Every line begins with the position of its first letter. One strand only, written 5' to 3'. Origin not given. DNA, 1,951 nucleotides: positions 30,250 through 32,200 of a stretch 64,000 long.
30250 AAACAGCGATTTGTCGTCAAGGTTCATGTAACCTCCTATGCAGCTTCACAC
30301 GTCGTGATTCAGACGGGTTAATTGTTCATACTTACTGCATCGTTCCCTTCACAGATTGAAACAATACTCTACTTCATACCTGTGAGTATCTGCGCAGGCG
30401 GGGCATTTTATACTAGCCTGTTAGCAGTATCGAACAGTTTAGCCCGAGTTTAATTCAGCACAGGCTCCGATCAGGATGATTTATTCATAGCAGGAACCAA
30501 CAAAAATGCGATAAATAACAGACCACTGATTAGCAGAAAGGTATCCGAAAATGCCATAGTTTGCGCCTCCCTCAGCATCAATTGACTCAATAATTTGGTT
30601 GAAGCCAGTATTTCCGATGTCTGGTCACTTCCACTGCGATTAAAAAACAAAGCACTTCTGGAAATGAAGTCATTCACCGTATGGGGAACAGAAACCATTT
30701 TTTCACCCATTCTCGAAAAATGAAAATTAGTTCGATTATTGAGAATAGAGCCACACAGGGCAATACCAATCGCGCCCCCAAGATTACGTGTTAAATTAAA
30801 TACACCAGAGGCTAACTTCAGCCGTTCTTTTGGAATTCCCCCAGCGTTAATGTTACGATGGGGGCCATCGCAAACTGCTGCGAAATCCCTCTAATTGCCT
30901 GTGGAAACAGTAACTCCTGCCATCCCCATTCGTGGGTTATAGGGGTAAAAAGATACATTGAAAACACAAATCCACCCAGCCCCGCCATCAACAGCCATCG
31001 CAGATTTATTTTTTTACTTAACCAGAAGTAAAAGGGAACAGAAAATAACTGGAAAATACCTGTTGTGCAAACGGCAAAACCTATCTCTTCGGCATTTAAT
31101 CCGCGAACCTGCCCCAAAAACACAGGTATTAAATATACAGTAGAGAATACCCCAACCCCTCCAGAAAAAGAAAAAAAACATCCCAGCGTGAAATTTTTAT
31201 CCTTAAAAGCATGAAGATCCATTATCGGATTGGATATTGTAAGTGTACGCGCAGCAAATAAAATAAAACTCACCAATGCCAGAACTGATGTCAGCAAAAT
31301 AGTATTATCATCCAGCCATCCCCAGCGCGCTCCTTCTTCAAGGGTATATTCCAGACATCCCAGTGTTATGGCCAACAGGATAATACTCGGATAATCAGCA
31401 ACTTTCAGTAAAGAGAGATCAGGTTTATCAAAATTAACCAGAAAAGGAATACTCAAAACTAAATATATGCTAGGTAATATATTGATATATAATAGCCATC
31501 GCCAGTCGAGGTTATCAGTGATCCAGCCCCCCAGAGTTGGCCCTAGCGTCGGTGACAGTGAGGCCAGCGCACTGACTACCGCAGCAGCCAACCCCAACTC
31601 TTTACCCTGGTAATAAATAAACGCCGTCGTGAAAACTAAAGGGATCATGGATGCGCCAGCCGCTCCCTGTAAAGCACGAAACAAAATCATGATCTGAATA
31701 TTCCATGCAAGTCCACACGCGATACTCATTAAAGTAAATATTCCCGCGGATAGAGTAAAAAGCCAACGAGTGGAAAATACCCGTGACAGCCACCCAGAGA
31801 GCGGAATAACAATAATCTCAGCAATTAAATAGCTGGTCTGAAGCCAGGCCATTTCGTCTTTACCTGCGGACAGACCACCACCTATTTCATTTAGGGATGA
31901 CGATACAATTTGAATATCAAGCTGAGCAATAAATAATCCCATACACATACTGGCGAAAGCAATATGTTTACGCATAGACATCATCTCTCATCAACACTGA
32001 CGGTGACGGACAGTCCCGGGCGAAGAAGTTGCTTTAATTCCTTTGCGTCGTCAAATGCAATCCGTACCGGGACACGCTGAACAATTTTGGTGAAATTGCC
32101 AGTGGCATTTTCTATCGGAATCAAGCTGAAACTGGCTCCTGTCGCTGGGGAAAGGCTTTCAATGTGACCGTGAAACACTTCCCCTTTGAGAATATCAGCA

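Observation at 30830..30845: Transporter gene of the efflux module is split by a frameshift in a 5-nt homopolymer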

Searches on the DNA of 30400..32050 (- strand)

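Call 3: search_dna_similar(query=window:30400-32050:-, collection=ecoli_genomes, mode=near, max_rows=40, rows=spread)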
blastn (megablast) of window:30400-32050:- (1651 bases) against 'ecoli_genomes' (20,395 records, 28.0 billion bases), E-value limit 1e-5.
Records with a match: 1454; places in all: 1455; records where one place covers at least 80% of the query: 1315.
Genomes with a match: 1454 of 5426; with a place that covers at least 80% of the query: 1315. Places per genome that has any: lowest 1, median 1, highest 2. On chromosomes: 1453 places; on plasmids: 2.
Best place of each record, by identity: >=99% 1101; 95-99% 353.
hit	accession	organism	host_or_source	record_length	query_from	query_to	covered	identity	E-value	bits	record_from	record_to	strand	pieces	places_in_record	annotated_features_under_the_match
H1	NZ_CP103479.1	Escherichia coli strain 4621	Homo sapiens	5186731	1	1651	100%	100.0%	0e+0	3049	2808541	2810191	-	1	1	DHA2 family efflux MFS transporter permease subunit | HlyD family secretion protein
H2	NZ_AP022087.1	Escherichia coli strain WP4-S18-ESBL-07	-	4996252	1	1651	100%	99.6%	0e+0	3016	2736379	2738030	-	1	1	DHA2 family efflux MFS transporter permease subunit | HlyD family secretion protein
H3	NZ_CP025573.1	Escherichia coli strain E-1246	Homo sapiens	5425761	1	1651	100%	99.6%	0e+0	3011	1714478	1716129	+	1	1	DHA2 family efflux MFS transporter permease subunit | HlyD family secretion protein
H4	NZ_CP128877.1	Escherichia coli strain TUM14759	Homo sapiens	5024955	1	1651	100%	99.6%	0e+0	3011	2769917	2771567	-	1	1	DHA2 family efflux MFS transporter permease subunit | HlyD family secretion protein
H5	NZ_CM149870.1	Escherichia coli strain HCP5S3_I2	Sus scrofa domesticus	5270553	1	1651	100%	99.6%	0e+0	3011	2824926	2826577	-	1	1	DHA2 family efflux MFS transporter permease subunit | HlyD family secretion protein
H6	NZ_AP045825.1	Escherichia coli strain 23CRST050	Homo sapiens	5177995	1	1651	100%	99.6%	0e+0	3011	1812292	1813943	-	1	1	DHA2 family efflux MFS transporter permease subunit | HlyD family secretion protein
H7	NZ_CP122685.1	Escherichia coli strain ETEC4067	Sus scrofa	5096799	1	1651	100%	99.5%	0e+0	3005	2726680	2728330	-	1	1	DHA2 family efflux MFS transporter permease subunit | HlyD family secretion protein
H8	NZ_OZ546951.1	Escherichia coli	Homo sapiens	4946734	1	1651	100%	99.5%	0e+0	3005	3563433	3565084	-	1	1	DHA2 family efflux MFS transporter permease subunit | HlyD family secretion protein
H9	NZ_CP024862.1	Escherichia coli strain AR_0015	missing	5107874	1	1651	100%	99.4%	0e+0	2994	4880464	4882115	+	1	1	DHA2 family efflux MFS transporter permease subunit | HlyD family secretion protein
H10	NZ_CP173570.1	Escherichia coli strain 98198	Homo sapiens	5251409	1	1651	100%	99.4%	0e+0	2994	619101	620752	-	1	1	DHA2 family efflux MFS transporter permease subunit | HlyD family secretion protein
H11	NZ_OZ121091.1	Escherichia coli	Homo sapiens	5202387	1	1651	100%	99.4%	0e+0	2994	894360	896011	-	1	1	DHA2 family efflux MFS transporter permease subunit | HlyD family secretion protein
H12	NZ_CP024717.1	Escherichia coli strain LS4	Bos mutus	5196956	1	1651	100%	99.1%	0e+0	2966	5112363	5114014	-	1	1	DHA2 family efflux MFS transporter permease subunit | HlyD family secretion protein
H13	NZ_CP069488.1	Escherichia coli strain FDAARGOS_1264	Homo sapiens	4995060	1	1651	100%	99.1%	0e+0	2966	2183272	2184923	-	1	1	DHA2 family efflux MFS transporter permease subunit | HlyD family secretion protein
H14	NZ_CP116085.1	Escherichia coli strain DETEC-S566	ICU staff rectal swab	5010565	1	1651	100%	99.1%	0e+0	2966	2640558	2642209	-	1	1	DHA2 family efflux MFS transporter permease subunit | HlyD family secretion protein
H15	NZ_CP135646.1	Escherichia coli strain TUM14668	missing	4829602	1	1651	100%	99.1%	0e+0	2966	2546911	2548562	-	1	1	DHA2 family efflux MFS transporter permease subunit | HlyD family secretion protein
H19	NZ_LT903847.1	Escherichia coli O127:H6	Homo sapiens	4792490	1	1651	100%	99.1%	0e+0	2966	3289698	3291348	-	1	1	DHA2 family efflux MFS transporter permease subunit | HlyD family secretion protein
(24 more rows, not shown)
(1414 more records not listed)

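Call 7: get_annotated_region(hit=H1, flank=4000)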
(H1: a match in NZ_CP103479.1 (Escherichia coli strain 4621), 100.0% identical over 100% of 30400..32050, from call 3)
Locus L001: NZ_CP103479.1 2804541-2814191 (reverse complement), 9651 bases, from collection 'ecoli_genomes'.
description: Escherichia coli strain 4621 chromosome, complete genome
organism: Escherichia coli strain 4621 (NCBI taxid 562)
replicon: chromosome; assembly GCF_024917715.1
host: Homo sapiens; source: blood; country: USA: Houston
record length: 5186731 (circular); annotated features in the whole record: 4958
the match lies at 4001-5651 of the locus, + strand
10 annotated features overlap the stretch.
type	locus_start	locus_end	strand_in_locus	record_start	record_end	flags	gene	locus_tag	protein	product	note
CDS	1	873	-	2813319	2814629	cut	abgA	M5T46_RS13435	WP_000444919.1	p-aminobenzoyl-glutamate hydrolase subunit AbgA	-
CDS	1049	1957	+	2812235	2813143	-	abgR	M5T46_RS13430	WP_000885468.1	LysR family transcriptional regulator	-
CDS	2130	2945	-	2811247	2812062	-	-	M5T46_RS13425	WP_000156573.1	AraC family transcriptional regulator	-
CDS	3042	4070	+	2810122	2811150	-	-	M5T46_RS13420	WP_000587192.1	HlyD family secretion protein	-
CDS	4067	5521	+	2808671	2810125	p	-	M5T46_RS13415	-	DHA2 family efflux MFS transporter permease subunit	frameshifted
CDS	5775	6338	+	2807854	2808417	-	smrA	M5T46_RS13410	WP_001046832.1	DNA endonuclease SmrA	-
CDS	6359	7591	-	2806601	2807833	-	dgcM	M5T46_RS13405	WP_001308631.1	diguanylate cyclase DgcM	-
CDS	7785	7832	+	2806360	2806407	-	ydaN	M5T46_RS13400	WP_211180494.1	protein YnaN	-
CDS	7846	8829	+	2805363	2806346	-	zntB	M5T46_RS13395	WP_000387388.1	zinc transporter ZntB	-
CDS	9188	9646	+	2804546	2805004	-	tnpA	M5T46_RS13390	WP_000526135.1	IS200/IS605-like element IS200C family transposase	-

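Call 8: get_annotated_region(hit=H2, flank=4000)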
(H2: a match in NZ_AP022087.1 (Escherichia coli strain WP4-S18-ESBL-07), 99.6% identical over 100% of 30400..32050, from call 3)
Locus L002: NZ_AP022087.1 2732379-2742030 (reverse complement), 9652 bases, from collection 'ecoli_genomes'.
description: Escherichia coli strain WP4-S18-ESBL-07 chromosome, complete genome
organism: Escherichia coli strain WP4-S18-ESBL-07 (NCBI taxid 562)
replicon: chromosome; assembly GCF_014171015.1
host: -; source: -; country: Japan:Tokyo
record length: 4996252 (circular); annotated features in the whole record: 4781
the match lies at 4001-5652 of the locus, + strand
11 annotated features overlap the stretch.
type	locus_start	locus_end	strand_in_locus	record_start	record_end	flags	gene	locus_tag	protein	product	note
CDS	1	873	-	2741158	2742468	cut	abgA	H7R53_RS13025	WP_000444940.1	p-aminobenzoyl-glutamate hydrolase subunit AbgA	-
CDS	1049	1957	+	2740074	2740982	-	abgR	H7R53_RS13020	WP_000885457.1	LysR family transcriptional regulator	-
CDS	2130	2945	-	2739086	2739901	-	-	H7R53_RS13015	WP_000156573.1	AraC family transcriptional regulator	-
CDS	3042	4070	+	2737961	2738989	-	-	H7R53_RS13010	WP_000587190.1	HlyD family secretion protein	-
CDS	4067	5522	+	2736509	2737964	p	-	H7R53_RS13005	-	DHA2 family efflux MFS transporter permease subunit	frameshifted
CDS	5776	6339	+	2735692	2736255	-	smrA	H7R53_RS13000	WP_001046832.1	DNA endonuclease SmrA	-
CDS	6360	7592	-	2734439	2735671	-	dgcM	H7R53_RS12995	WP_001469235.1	diguanylate cyclase DgcM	-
CDS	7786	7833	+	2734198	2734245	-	ydaN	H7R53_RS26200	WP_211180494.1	protein YnaN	-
CDS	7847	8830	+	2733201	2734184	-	zntB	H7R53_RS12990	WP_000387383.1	zinc transporter ZntB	-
CDS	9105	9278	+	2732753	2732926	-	ynaL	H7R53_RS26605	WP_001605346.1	proline-rich small protein YnaL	-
CDS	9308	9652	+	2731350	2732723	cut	dbpA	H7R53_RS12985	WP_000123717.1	ATP-dependent RNA helicase DbpA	-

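Call 9: get_annotated_region(hit=H19, flank=4000)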
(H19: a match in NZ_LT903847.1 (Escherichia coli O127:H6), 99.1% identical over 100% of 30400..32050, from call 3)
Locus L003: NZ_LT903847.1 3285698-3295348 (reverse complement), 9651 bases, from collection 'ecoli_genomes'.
description: Escherichia coli O127:H6 isolate EPEC1 chromosome 1, complete sequence
organism: Escherichia coli O127:H6 (NCBI taxid 168807)
replicon: chromosome; assembly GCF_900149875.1
host: Homo sapiens; source: Artificial construct derived from EPEC E2348/69 variety 2; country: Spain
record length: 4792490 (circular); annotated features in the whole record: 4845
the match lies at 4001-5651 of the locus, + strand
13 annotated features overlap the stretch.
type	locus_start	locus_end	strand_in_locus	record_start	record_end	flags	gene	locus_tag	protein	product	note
CDS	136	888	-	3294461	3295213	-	fnr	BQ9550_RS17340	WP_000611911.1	fumarate/nitrate reduction transcriptional regulator Fnr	-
CDS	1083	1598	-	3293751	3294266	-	ogt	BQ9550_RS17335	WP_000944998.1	methylated-DNA--[protein]-cysteine S-methyltransferase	-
CDS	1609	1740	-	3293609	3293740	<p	-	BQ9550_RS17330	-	hypothetical protein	incomplete; partial in the middle of a contig; missing N-terminus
CDS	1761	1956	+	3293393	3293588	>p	-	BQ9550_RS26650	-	LysR family transcriptional regulator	frameshifted; internal stop; incomplete; partial in the middle of a contig; missing N-terminus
CDS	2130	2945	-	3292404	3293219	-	-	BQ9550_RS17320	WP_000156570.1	AraC family transcriptional regulator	-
CDS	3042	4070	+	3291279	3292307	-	-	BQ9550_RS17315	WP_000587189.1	HlyD family secretion protein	-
CDS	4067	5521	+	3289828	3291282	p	-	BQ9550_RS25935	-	DHA2 family efflux MFS transporter permease subunit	frameshifted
CDS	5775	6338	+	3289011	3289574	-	smrA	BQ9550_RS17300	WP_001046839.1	DNA endonuclease SmrA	-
CDS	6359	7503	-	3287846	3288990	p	dgcM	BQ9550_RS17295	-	diguanylate cyclase domain-containing protein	frameshifted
CDS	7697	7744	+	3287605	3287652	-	ydaN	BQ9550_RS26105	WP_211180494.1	protein YnaN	-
CDS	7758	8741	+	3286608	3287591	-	zntB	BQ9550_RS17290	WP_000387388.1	zinc transporter ZntB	-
CDS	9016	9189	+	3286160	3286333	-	ynaL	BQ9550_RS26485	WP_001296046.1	proline-rich small protein YnaL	-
CDS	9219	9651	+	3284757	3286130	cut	dbpA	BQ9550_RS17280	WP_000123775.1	ATP-dependent RNA helicase DbpA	-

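Call 18: search_dna_similar(query=window:30810-30870:-, collection=ecoli_genomes, mode=near, max_rows=60, rows=spread, max_evalue=0.001)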
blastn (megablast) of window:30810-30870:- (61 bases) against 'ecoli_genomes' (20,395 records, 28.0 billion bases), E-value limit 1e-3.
Records with a match: 1453; places in all: 1453; records where one place covers at least 80% of the query: 1453.
Genomes with a match: 1453 of 5426; with a place that covers at least 80% of the query: 1453. Places per genome that has any: lowest 1, median 1, highest 1. On chromosomes: 1451 places; on plasmids: 2.
Best place of each record, by identity: >=99% 12; 95-99% 1441.
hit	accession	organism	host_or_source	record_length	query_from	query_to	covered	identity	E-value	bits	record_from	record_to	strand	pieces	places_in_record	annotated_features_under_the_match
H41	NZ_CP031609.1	Escherichia coli strain N3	Homo sapiens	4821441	1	61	100%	100.0%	5e-23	113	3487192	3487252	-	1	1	DHA2 family efflux MFS transporter permease subunit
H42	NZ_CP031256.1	Escherichia coli strain M16807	Homo sapiens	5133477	1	61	100%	98.4%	2e-21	108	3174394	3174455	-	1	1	DHA2 family efflux MFS transporter permease subunit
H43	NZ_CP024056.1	Escherichia coli strain SMN197SH3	cattle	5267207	1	61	100%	98.4%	2e-21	108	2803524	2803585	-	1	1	DHA2 family efflux MFS transporter permease subunit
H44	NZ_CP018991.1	Escherichia coli strain Ecol_AZ146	Homo sapiens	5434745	1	61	100%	98.4%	2e-21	108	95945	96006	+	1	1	DHA2 family efflux MFS transporter permease subunit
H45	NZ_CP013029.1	Escherichia coli strain 2012C-4227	Homo sapiens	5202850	1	61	100%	98.4%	2e-21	108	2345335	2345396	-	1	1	MFS transporter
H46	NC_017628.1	Escherichia coli IHE3034 strain IHE3034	-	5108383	1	61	100%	98.4%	2e-21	108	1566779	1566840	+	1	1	DHA2 family efflux MFS transporter permease subunit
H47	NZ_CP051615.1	Escherichia coli O25b:H4-ST131 strain 2017_APHA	Pig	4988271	1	61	100%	98.4%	2e-21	108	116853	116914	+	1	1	DHA2 family efflux MFS transporter permease subunit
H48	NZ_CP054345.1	Escherichia coli strain SCU-176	Homo sapiens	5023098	1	61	100%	98.4%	2e-21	108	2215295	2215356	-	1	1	DHA2 family efflux MFS transporter permease subunit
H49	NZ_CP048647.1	Escherichia coli strain GW-AmxH19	wastewater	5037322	1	61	100%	98.4%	2e-21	108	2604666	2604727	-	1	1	DHA2 family efflux MFS transporter permease subunit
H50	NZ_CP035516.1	Escherichia coli strain U14A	Homo sapiens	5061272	1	61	100%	98.4%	2e-21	108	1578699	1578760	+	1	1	DHA2 family efflux MFS transporter permease subunit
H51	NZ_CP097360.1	Escherichia coli strain AGR4587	water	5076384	1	61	100%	98.4%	2e-21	108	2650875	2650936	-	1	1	DHA2 family efflux MFS transporter permease subunit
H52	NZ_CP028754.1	Escherichia coli strain A21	opossum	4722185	1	61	100%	98.4%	2e-21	108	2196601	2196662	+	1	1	DHA2 family efflux MFS transporter permease subunit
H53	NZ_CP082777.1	Escherichia coli O25:H1 strain CU39ES-1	Homo sapiens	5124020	1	61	100%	98.4%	2e-21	108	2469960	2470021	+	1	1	DHA2 family efflux MFS transporter permease subunit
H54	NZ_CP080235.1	Escherichia coli O139:H1 strain W13-16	Sus scrofa scrofa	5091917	1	61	100%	98.4%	2e-21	108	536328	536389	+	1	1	DHA2 family efflux MFS transporter permease subunit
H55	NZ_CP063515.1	Escherichia coli strain EH01-18-04-A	Homo sapiens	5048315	1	61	100%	98.4%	2e-21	108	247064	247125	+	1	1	DHA2 family efflux MFS transporter permease subunit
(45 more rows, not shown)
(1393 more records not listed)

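Call 20: search_dna_similar(query=window:30810-30870:-, collection=ecoli_genomes, mode=near, max_rows=16, rows=best, max_evalue=0.001)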
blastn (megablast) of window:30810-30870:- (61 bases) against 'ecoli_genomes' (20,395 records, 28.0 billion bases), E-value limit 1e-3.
Records with a match: 1453; places in all: 1453; records where one place covers at least 80% of the query: 1453.
Genomes with a match: 1453 of 5426; with a place that covers at least 80% of the query: 1453. Places per genome that has any: lowest 1, median 1, highest 1. On chromosomes: 1451 places; on plasmids: 2.
Best place of each record, by identity: >=99% 12; 95-99% 1441.
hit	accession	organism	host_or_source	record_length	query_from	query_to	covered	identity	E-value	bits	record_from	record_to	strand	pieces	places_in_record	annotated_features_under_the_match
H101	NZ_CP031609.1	Escherichia coli strain N3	Homo sapiens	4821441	1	61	100%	100.0%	5e-23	113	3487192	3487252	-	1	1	DHA2 family efflux MFS transporter permease subunit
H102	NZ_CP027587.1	Escherichia coli strain 2013C-4974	Homo sapiens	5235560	1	61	100%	100.0%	5e-23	113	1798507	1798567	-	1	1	DHA2 family efflux MFS transporter permease subunit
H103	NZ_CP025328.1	Escherichia coli strain ExPEC XM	Duck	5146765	1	61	100%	100.0%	5e-23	113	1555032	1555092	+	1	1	DHA2 family efflux MFS transporter permease subunit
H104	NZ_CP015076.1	Escherichia coli strain Ecol_448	Homo sapiens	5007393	1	61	100%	100.0%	5e-23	113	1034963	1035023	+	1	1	DHA2 family efflux MFS transporter permease subunit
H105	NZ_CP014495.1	Escherichia coli strain SaT040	Homo sapiens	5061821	1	61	100%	100.0%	5e-23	113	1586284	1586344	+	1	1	DHA2 family efflux MFS transporter permease subunit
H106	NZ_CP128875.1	Escherichia coli strain TUM14771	Homo sapiens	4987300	1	61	100%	100.0%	5e-23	113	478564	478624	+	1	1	DHA2 family efflux MFS transporter permease subunit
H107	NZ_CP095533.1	Escherichia coli strain GN02461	Homo sapiens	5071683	1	61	100%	100.0%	5e-23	113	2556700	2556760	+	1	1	DHA2 family efflux MFS transporter permease subunit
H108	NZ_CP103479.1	Escherichia coli strain 4621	Homo sapiens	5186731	1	61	100%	100.0%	5e-23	113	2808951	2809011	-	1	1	DHA2 family efflux MFS transporter permease subunit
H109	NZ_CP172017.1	Escherichia coli strain EcN_Sk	Homo sapiens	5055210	1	61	100%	100.0%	5e-23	113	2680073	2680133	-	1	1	MFS transporter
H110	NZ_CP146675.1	Escherichia coli strain MS 69-1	Homo sapiens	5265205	1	61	100%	100.0%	5e-23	113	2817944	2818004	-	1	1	DHA2 family efflux MFS transporter permease subunit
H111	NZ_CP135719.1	Escherichia coli strain TUM1226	missing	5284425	1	61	100%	100.0%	5e-23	113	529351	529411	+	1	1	DHA2 family efflux MFS transporter permease subunit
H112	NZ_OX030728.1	Escherichia coli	Homo sapiens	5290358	1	61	100%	100.0%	5e-23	113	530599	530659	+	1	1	DHA2 family efflux MFS transporter permease subunit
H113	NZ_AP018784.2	Escherichia coli strain SK1144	-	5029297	1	61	100%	98.4%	2e-21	108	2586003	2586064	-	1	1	DHA2 family efflux MFS transporter permease subunit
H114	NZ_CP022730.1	Escherichia coli strain SA186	Homo sapiens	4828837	1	61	100%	98.4%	2e-21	108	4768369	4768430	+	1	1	DHA2 family efflux MFS transporter permease subunit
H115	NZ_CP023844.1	Escherichia coli strain 4/1-1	Homo sapiens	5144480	1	61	100%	98.4%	2e-21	108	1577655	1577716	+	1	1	DHA2 family efflux MFS transporter permease subunit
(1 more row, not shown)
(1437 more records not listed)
